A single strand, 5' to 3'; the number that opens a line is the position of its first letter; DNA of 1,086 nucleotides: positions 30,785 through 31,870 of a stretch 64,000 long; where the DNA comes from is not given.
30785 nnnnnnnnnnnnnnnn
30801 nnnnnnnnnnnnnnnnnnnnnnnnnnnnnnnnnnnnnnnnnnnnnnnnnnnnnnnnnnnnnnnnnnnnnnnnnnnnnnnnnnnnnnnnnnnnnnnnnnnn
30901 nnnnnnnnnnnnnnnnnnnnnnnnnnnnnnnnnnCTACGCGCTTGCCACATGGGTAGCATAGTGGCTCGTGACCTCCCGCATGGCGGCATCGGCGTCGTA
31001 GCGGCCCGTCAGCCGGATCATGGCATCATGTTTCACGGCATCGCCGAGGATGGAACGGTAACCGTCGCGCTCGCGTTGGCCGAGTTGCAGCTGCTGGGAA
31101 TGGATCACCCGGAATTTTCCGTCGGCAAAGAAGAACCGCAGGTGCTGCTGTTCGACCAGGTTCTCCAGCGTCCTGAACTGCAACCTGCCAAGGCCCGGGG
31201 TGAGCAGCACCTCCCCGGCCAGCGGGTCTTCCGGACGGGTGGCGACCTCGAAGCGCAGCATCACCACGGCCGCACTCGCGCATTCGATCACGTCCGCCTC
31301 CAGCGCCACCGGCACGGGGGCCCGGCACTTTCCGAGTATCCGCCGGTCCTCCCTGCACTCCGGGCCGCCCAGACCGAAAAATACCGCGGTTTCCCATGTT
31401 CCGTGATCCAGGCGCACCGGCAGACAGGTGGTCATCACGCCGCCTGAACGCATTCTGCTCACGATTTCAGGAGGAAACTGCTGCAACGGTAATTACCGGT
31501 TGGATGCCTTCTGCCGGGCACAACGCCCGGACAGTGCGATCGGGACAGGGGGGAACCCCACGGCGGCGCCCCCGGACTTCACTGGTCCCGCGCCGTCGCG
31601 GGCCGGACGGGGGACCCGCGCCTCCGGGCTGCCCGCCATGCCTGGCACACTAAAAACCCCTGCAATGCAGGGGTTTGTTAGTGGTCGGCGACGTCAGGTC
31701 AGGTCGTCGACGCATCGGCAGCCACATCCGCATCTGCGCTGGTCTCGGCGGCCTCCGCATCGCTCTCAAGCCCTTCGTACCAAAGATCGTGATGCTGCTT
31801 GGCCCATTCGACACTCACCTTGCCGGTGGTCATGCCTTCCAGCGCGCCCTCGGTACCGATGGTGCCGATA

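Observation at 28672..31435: Uncharacterised four-gene operon: hypothetical, secreted ankyrin, degenerate BirA-like, Tat-exported Rieske-like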

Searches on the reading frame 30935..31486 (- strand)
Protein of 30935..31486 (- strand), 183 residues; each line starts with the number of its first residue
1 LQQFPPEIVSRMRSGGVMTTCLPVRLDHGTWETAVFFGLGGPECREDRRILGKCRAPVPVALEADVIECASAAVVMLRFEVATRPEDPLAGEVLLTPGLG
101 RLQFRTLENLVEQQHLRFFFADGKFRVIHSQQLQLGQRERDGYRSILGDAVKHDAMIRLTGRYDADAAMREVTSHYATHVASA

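Call 3: search_protein_families(library=pfam, proteins=[window:30935-31486:-], max_evalue=0.1)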
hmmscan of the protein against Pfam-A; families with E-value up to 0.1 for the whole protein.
window:30935-31486:- (183 aa): 0 families

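Call 4: search_protein_families(library=ncbifam, proteins=[window:30935-31486:-], max_evalue=0.1)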
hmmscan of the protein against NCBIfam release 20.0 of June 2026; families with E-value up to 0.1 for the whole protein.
window:30935-31486:- (183 aa): 0 families

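Call 9: find_homologous_proteins(query=window:30938-31435:-)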
Query window:30938-31435:- (166 aa): 89 proteins with E <= 0.001 among 212 candidates.
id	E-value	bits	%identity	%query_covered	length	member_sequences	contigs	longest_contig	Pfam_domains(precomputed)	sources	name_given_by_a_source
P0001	2.7e-106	370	100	100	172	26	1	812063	-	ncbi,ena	-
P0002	1.9e-87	309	84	100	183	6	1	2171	-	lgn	-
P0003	1.7e-79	283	76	100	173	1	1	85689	-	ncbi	-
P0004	4.7e-77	275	77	99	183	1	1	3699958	-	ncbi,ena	-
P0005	2.9e-76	273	73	99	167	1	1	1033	-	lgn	-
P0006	1.1e-75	271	73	100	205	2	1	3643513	-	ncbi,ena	-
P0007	2.5e-75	270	74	99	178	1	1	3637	-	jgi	jgi:hypothetical protein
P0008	2.6e-75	270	74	98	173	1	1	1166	-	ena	-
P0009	3.2e-74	266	74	98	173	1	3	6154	-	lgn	-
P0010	1.3e-72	261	72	99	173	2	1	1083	-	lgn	-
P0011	4.1e-66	240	67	98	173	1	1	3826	-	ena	-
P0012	1.1e-65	238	66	99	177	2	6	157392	-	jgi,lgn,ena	-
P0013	1.4e-65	238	65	100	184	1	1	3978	-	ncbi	ncbi:MAG: hypothetical protein ACR2QW_17540 [bacterium]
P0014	1.3e-64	235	64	100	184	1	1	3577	-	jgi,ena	-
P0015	1.7e-64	235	62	99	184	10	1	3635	-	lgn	-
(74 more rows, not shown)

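Call 14: find_related_loci(query=A2, collection=genome_contigs, flank=10000)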
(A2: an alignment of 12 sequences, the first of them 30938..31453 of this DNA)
Query A2 (172 aa) in genome_contigs; peptide patterns used: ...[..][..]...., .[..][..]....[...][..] (x = any residue, [..] = any of these).
88 stretches matched a pattern; 26 encode a relative of the query (tblastn E <= 1e-3); 26 distinct loci.
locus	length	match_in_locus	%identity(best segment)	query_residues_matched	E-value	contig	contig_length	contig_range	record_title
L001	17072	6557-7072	99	1-172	6e-114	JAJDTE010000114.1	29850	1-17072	MAG: Gammaproteobacteria bacterium isolate jk18x11bins.53 k141_1370802, whole genome shotgun sequence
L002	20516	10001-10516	97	1-172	1e-111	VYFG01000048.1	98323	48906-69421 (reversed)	MAG: Gammaproteobacteria bacterium isolate SB0677_bin_2 NODE_73_length_98323_cov_25.150263, whole genome shotgun sequenc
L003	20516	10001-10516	96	1-172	2e-109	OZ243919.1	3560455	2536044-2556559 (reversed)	MAG: Candidatus Poriferihabitaceae bacterium isolate 75f4b4a7-f1bb-4b7d-85a7-18f67abaf53b genome assembly, chromosome: 1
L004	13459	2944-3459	76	1-172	1e-87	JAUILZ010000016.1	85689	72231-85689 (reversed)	MAG: Gammaproteobacteria bacterium isolate Co_bin.66 NODE_2467_length_85689_cov_1.893983, whole genome shotgun sequence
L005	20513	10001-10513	78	1-171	5e-87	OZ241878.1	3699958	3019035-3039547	MAG: Candidatus Poriferihabitaceae bacterium isolate fe0ff86d-c84e-4c9a-b224-d791de8b10c1 genome assembly, chromosome: 1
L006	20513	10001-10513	74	1-171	3e-85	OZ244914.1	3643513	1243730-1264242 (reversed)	MAG: Candidatus Poriferihabitaceae bacterium isolate 8e9395de-477f-4dba-9d53-b46ec0a52cc6 genome assembly, chromosome: 1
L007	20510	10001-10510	62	1-170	1e-76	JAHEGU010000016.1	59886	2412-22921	MAG: Gammaproteobacteria bacterium isolate Ww423 NODE_358_length_59886_cov_4.589526, whole genome shotgun sequence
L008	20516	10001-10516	62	1-172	6e-76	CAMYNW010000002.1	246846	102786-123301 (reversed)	MAG: uncultured Gammaproteobacteria bacterium isolate FCS_M_Gamma_079 genome assembly, contig: scaffold_5, whole genome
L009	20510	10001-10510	58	1-170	1e-67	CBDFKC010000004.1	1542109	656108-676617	MAG: Candidatus Poriferihabitaceae bacterium isolate a4d69010-f4a5-4de6-8f99-68a287b319f1 genome assembly, contig: conti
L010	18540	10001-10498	59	1-166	2e-66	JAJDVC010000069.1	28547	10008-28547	MAG: Gammaproteobacteria bacterium isolate jk18x22bins.18 k141_76506, whole genome shotgun sequence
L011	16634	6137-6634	59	1-166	1e-66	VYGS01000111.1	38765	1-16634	MAG: Gammaproteobacteria bacterium isolate SB0678_bin_7 NODE_219_length_38765_cov_6.684810, whole genome shotgun sequenc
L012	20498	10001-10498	57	1-166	1e-64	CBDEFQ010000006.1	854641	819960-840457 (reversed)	MAG: Candidatus Poriferihabitaceae bacterium isolate da5b587c-8cf9-44ca-83e5-6f8e844eeb51 genome assembly, contig: conti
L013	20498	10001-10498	56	1-166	1e-63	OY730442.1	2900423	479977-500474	MAG: Arenicellales bacterium isolate a2271f91-884a-4664-afb6-7c1ea3e8873e genome assembly, chromosome: 1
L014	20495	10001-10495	57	1-165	6e-63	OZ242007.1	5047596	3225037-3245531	MAG: Arenicellales bacterium isolate 2a8091be-2230-4377-859d-c70952c9977b genome assembly, chromosome: 1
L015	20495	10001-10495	57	1-165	4e-62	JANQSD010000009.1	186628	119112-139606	MAG: Arenicellales bacterium isolate IP29b_bin.88 k99_3500100, whole genome shotgun sequence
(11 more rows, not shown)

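Call 24: predict_structure(alignment_id=A1)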
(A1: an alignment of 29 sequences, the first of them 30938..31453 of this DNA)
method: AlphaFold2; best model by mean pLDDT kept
length: 172 residues; sequences in the alignment: 29
mean_pLDDT: 92.0   pTM: 0.85
mean pLDDT of the five models: 92.0, 91.5, 91.5, 90.6, 90.0
residues with pLDDT >= 90: 148; 70-90: 13; 50-70: 3; < 50: 8
segments of 3 or more residues with pLDDT < 50: 1-3, 168-172
pLDDT, mean of each block of 10 residues (from residue 1): 72 90 96 94 96 97 98 92 95 97 97 95 97 98 97 96 67 39
secondary structure, 60 per line:
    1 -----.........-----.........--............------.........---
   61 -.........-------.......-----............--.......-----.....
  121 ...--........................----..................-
elements in order: E6-14 E20-28 H31-42 E49-57 E62-70 E78-84 H90-101 E104-110 E116-123 H126-149 H154-171

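Call 41: search_protein_families(library=pfam, alignment_id=A1, max_evalue=1)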
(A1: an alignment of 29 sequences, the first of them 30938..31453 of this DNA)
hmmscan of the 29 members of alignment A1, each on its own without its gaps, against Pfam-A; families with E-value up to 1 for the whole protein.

A. member 1, window:30938-31453:- (172 aa): 0 families

B. families by the number of members that match (of 29 scanned): 11 families
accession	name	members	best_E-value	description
PF22045.1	CmlS_C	2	0.049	Chloramphenicol halogenase CmlS C-terminal domain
PF04256.18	DUF434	1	0.0093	Protein of unknown function (DUF434)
PF04002.20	RadC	1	0.011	RadC-like JAB domain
PF21744.3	BAHCC1-like_Tudor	1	0.018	BAHCC1-like, Tudor domain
PF17782.7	DprA_WH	1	0.041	DprA winged helix domain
PF07002.22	Copine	1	0.082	Copine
PF06534.19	RGM_C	1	0.13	Repulsive guidance molecule (RGM) C-terminal domain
PF20909.2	SpGH101_helical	1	0.16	Endo-alpha-N-acetylgalactosaminidase, helical bundle domain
PF12690.13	BsuPI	1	0.16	Intracellular proteinase inhibitor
PF07310.19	PAS_5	1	0.18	PAS domain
PF24178.1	Subterisin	1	0.23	Lasso peptide subterisin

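Call 62: search_protein_representatives(alignment_id=A1)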
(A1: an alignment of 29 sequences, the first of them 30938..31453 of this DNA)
Query: 29 sequences, 186 profile positions. Proteins with E-value up to 0.001 (for the whole library): 59; up to 1e-10: 43; up to 1e-30: 30. The best 59 are listed.
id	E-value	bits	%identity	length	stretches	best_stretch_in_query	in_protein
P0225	2.3e-78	278.1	-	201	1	1-183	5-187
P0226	3.9e-78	277.3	-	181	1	1-180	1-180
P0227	1.2e-66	239.8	-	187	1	12-180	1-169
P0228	1.0e-65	236.9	-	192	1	2-183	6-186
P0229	4.1e-64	231.6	-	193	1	2-183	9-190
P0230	3.9e-57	208.9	-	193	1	2-182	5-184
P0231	6.9e-51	188.5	-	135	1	12-135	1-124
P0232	1.7e-50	187.2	-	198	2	28-179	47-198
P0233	6.3e-49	182.1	-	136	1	2-127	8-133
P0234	2.0e-46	174.0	-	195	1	2-180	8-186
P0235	2.7e-46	173.6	-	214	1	3-145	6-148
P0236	1.1e-43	165.1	-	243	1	3-180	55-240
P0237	1.4e-42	161.5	-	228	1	1-173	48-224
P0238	1.3e-41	158.3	-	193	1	1-174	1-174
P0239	1.4e-41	158.1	-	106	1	12-116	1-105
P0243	2.6e-39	150.8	-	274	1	2-173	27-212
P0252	1.5e-32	128.8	-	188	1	2-173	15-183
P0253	1.4e-31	125.6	-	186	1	2-174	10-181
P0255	2.6e-22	95.4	-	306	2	87-150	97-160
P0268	2.8e-09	52.9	-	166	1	40-169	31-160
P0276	1.2e-04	37.8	-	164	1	44-169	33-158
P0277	1.4e-04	37.6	-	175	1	4-177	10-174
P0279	1.5e-04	37.5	-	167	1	51-153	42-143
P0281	7.1e-04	35.2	-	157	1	54-158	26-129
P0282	7.4e-04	35.2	-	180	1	44-173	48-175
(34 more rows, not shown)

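Call 63: search_protein_families(library=pfam, proteins=[P0268, P0276, P0277, P0279, P0281, P0282, P0252, P0253, P0243, P0255], max_evalue=0.01)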
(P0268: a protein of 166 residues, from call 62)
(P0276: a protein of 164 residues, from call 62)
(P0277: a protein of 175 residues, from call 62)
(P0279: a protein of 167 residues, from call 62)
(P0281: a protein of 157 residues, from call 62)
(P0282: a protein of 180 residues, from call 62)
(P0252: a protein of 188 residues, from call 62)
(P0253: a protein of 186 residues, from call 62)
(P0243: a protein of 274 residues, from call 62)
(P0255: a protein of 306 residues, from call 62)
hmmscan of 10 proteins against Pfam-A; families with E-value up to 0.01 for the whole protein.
P0268 (166 aa): 1 family
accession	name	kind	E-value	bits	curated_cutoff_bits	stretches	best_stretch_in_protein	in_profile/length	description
PF20306.3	Sp-DndD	-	0.0067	17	27.2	0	114-143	24-51/51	Small protein found in certain Dnd DNA modification systems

P0276 (164 aa): 0 families

P0277 (175 aa): 0 families

P0279 (167 aa): 0 families

P0281 (157 aa): 0 families

P0282 (180 aa): 0 families

P0252 (188 aa): 1 family
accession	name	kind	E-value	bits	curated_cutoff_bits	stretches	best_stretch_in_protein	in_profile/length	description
PF23719.1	VapB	-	0.0064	17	27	0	117-160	42-86/97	Antitoxin VapB-like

P0253 (186 aa): 0 families

P0243 (274 aa): 0 families

P0255 (306 aa): 0 families

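Call 73: find_encoding_contigs(protein=P0268, flank=8000, max_places=2)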
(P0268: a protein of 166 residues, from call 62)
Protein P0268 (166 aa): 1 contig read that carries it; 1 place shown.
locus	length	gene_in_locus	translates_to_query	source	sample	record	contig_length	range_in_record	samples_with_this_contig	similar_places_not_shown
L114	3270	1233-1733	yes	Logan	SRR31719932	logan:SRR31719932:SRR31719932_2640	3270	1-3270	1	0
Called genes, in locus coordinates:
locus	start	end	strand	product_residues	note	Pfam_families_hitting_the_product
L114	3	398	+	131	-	?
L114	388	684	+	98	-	-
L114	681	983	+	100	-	PF04471:Mrr_cat (weak), PF01870:Hjc (weak)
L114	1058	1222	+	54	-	-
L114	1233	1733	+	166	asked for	-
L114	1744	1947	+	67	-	PF12728:HTH_17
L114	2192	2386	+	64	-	-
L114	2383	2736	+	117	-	-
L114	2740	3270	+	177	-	?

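Call 74: find_encoding_contigs(protein=P0277, flank=8000, max_places=2)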
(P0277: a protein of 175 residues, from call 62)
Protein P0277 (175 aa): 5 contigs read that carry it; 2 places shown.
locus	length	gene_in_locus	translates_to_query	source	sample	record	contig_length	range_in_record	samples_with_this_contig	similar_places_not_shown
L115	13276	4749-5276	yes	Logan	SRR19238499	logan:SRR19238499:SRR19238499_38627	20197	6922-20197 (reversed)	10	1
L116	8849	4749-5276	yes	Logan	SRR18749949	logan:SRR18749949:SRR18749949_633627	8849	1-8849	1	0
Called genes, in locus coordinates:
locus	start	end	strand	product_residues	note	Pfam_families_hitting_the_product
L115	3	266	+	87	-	?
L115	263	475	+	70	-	-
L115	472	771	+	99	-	PF13242:Hydrolase_like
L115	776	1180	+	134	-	PF24240:DUF7448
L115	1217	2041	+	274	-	PF01656:CbiA, PF09140:MipZ (faint), PF10609:ParA (weak), PF13614:AAA_31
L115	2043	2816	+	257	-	PF02195:ParB_N, PF17762:HTH_ParB, PF08535:KorB (weak)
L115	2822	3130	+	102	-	-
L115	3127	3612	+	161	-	-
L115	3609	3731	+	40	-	-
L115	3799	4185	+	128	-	-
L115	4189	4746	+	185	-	PF22769:DCD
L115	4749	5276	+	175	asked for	-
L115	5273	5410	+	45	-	-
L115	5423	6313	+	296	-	-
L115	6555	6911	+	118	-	-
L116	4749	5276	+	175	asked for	-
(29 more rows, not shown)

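Call 84: fold_search(model_id=the predicted structure, library=viral)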
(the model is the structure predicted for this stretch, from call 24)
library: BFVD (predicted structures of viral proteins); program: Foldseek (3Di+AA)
matches with E <= 10: 1226; with E <= 0.001: 1
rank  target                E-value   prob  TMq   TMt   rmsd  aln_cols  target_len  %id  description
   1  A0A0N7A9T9            4.3e-04  1.00  0.53  0.53   5.1       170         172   11  (no name in the UniProt tables at hand)
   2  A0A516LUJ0            4.3e-02  0.23  0.21  0.20  17.9       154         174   17  (no name in the UniProt tables at hand)
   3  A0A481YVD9            8.3e-02  0.28  0.24  0.33   9.5       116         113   16  Uncharacterized protein [Marseillevirus LCMAC103]
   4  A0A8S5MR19            8.3e-02  0.16  0.23  0.15  17.3       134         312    8  Uncharacterized protein [Podoviridae sp. ctUS21]
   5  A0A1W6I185            1.1e-01  0.25  0.15  0.09   8.3        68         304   18  Structural protein VP5 [Sulfolobus polyhedral virus 1]
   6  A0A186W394            1.3e-01  0.30  0.25  0.35  12.0       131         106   14  Proliferating cell nuclear antigen (Fragment) [Common midwife toad virus]
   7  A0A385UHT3            1.4e-01  0.33  0.21  0.19  12.7       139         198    9  Uncharacterized protein [Corynebacterium phage SamW]
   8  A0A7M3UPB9            1.6e-01  0.09  0.17  0.18  13.7       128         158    8  Uncharacterized protein [Pyramimonas orientalis virus]
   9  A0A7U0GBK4            1.7e-01  0.18  0.18  0.22  14.4       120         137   11  Uncharacterized protein [Klebsiella phage vB_KpM_FBKp24]
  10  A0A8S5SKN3            1.8e-01  0.10  0.17  0.12  18.4       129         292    9  Ribonuclease HI [Phage sp. ctgh419]
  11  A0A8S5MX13            1.9e-01  0.12  0.18  0.18  14.5        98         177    4  Uncharacterized protein [Myoviridae sp. ct3wi9]
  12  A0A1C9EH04            2.0e-01  0.44  0.22  0.42  13.7        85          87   12  Uncharacterized protein [Mycobacterium phage Tonenili]
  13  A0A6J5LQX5            2.2e-01  0.57  0.27  0.27   4.5        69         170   14  Uncharacterized protein [uncultured Caudovirales phage]
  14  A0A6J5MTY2            2.3e-01  0.18  0.22  0.24  19.5       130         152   14  Uncharacterized protein [uncultured Caudovirales phage]
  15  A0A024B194            2.3e-01  0.10  0.14  0.09  11.7        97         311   13  Exopolyphosphatase [Bacillus phage Hakuna]
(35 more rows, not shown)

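Call 85: search_protein_families(library=phrogs, proteins=[window:30938-31453:-, P0252, P0253, P0268, P0276, P0277, P0279, P0281, P0282], max_evalue=0.01)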
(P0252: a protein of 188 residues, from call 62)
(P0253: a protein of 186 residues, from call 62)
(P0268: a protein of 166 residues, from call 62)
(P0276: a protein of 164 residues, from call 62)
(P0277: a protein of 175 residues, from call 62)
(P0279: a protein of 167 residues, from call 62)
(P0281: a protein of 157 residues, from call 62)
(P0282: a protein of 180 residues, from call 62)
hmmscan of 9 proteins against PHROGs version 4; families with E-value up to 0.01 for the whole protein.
window:30938-31453:- (172 aa): 0 families

P0252 (188 aa): 0 families

P0253 (186 aa): 0 families

P0268 (166 aa): 0 families

P0276 (164 aa): 0 families

P0277 (175 aa): 0 families

P0279 (167 aa): 0 families

P0281 (157 aa): 0 families

P0282 (180 aa): 1 family
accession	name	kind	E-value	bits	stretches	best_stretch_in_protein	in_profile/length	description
phrog_32774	-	unknown function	0.009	17.2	0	128-160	34-65/87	-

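Call 86: find_encoding_contigs(protein=P0252, flank=9000, max_places=2)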
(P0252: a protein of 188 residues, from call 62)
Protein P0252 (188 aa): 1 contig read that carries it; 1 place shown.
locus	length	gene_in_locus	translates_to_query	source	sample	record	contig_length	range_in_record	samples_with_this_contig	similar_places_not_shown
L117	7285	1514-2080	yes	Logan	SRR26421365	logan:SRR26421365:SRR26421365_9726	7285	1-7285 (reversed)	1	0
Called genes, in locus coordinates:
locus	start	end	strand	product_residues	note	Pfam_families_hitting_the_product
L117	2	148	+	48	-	?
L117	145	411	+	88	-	-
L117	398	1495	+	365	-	PF01292:Ni_hydr_CYTB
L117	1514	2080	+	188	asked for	-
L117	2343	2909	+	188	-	PF12796:Ank_2, PF13857:Ank_5 (weak), PF00023:Ank (faint), PF12796:Ank_2, PF13637:Ank_4, PF12796:Ank_2, PF13637:Ank_4 (weak), PF13857:Ank_5, +2 more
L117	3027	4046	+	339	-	PF01547:SBP_bac_1, PF13416:SBP_bac_8, PF13531:SBP_bac_11, PF13343:SBP_bac_6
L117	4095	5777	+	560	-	PF00528:BPD_transp_1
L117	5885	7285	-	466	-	?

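Call 87: find_encoding_contigs(protein=P0253, flank=9000, max_places=2)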
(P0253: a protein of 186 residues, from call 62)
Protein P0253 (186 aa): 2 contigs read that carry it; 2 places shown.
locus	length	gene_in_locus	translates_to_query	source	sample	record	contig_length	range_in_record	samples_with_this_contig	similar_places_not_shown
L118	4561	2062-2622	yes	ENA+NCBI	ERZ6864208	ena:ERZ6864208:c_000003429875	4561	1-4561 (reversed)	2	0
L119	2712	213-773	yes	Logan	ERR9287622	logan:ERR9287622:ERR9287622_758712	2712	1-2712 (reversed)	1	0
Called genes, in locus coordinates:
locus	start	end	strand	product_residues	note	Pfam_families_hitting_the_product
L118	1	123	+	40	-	?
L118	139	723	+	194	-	PF13187:Fer4_9 (faint), PF13237:Fer4_10 (faint), PF13247:Fer4_11, PF12797:Fer4_2 (weak), PF12837:Fer4_6, PF00037:Fer4, PF12838:Fer4_7 (weak)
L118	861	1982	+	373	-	PF01292:Ni_hydr_CYTB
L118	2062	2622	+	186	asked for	-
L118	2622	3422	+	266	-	PF12796:Ank_2, PF13637:Ank_4 (weak), PF13857:Ank_5 (weak), PF00023:Ank (weak), PF12796:Ank_2 (weak), PF13637:Ank_4, PF13857:Ank_5, PF12796:Ank_2 (weak), +2 more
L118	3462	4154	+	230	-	-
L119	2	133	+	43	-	?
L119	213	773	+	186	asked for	-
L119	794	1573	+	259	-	PF12796:Ank_2, PF13637:Ank_4 (weak), PF13857:Ank_5 (weak), PF00023:Ank (weak), PF12796:Ank_2 (weak), PF13637:Ank_4, PF13857:Ank_5, PF12796:Ank_2 (weak), +2 more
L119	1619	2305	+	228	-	-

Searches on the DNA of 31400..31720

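Call 81: search_rna_families(source=window, start=31400, end=31720, threshold=evalue, max_evalue=1)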
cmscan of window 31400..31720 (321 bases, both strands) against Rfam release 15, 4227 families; matches with E-value up to 1: 4.
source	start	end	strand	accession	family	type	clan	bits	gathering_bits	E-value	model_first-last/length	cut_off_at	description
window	31647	31701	-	RF01678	P37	Gene; sRNA;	-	20.5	50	0.098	1-62/62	no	Pseudomonas sRNA P37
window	31652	31681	-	RF02701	PsrR1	Gene; sRNA;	-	18.3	42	0.42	47-79/79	no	Photosynthesis regulatory RNA1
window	31400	31466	-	RF03740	mir-921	Gene; miRNA;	-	17.2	80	0.69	1-56/56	no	mir-921 microRNA precursor family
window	31514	31530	-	RF02784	SorX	Gene; sRNA;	-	14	46.6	0.91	49-65/73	no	Singlet oxygen resistance RNA X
